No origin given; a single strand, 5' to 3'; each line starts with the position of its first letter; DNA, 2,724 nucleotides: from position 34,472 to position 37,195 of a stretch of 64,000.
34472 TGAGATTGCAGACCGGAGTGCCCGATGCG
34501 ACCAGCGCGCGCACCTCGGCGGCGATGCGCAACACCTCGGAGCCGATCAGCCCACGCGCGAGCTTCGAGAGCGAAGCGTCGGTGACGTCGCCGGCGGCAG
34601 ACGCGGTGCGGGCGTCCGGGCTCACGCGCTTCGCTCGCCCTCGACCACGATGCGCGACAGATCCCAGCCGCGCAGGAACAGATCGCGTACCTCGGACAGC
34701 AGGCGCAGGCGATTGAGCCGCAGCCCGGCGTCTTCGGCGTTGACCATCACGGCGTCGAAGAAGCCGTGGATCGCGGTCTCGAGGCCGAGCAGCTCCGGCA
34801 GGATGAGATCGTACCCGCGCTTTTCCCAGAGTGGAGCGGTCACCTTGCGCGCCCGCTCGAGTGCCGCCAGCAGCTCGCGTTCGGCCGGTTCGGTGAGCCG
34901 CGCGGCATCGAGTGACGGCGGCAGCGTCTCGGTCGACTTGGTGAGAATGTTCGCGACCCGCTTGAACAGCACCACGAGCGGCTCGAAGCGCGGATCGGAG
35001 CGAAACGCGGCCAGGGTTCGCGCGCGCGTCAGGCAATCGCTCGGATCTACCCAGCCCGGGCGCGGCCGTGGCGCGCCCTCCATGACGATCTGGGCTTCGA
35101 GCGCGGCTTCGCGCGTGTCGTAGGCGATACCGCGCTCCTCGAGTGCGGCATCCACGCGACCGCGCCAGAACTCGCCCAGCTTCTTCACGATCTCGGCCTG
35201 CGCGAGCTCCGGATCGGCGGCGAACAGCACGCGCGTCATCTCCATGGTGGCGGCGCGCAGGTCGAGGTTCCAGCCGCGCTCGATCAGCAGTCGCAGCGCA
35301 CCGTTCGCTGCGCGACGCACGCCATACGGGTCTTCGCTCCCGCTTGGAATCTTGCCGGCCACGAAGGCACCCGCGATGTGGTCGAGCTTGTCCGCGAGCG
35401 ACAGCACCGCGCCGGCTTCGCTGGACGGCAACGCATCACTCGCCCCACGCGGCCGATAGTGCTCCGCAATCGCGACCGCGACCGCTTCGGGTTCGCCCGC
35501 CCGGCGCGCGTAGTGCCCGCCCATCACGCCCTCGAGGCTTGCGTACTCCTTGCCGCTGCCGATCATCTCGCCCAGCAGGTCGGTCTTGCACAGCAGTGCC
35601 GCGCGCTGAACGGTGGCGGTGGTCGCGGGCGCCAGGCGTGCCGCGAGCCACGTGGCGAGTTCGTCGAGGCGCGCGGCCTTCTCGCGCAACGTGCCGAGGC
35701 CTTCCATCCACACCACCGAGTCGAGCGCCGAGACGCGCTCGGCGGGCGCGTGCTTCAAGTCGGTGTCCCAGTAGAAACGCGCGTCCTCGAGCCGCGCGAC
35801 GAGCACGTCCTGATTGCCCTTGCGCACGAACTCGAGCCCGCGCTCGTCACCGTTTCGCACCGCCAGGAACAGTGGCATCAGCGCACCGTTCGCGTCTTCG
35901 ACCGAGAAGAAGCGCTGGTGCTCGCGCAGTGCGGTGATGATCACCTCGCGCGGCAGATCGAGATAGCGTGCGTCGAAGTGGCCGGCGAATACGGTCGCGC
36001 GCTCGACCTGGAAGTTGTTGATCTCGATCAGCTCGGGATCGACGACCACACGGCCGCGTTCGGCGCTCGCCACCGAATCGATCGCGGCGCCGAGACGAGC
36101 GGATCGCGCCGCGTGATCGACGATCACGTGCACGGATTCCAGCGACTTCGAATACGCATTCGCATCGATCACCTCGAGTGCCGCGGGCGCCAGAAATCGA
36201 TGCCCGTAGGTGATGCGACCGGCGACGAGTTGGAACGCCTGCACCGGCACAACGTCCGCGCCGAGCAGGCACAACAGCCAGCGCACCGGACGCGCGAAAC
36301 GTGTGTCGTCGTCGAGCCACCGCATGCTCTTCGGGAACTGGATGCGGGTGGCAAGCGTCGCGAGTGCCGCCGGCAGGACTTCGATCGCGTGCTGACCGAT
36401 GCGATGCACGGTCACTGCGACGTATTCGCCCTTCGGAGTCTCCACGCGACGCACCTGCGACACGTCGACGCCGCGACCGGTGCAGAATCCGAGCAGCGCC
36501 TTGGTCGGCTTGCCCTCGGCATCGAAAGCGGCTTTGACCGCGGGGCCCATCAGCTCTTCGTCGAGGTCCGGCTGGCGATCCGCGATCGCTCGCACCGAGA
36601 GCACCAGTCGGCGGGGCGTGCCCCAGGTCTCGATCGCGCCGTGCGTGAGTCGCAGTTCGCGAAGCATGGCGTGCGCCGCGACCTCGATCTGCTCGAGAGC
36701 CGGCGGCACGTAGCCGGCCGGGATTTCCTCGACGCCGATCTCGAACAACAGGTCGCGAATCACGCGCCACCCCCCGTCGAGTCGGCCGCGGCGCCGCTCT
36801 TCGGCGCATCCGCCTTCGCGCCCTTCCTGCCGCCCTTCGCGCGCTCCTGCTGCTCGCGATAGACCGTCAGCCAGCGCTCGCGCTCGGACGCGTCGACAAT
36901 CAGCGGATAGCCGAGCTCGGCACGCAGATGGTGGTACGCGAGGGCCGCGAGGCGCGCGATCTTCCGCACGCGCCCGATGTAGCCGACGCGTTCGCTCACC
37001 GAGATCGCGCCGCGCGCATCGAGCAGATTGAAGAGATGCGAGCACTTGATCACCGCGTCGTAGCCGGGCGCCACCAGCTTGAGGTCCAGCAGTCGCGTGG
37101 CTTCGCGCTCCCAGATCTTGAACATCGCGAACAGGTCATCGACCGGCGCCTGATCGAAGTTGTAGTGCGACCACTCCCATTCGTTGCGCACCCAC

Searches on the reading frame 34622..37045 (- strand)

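Call 43: search_protein_families(library=pfam, proteins=[window:34622-37045:-], max_evalue=0.001)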
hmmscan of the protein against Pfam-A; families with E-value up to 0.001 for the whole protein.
window:34622-37045:- (807 aa): 2 families
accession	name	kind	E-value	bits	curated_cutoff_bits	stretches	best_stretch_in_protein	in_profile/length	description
PF02092.22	tRNA_synt_2f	-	6.2e-181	603.4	29.2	1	99-649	1-535/536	Glycyl-tRNA synthetase beta subunit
PF05746.21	DALR_1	-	7.4e-11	42.6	22.3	1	695-795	6-107/117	DALR anticodon binding domain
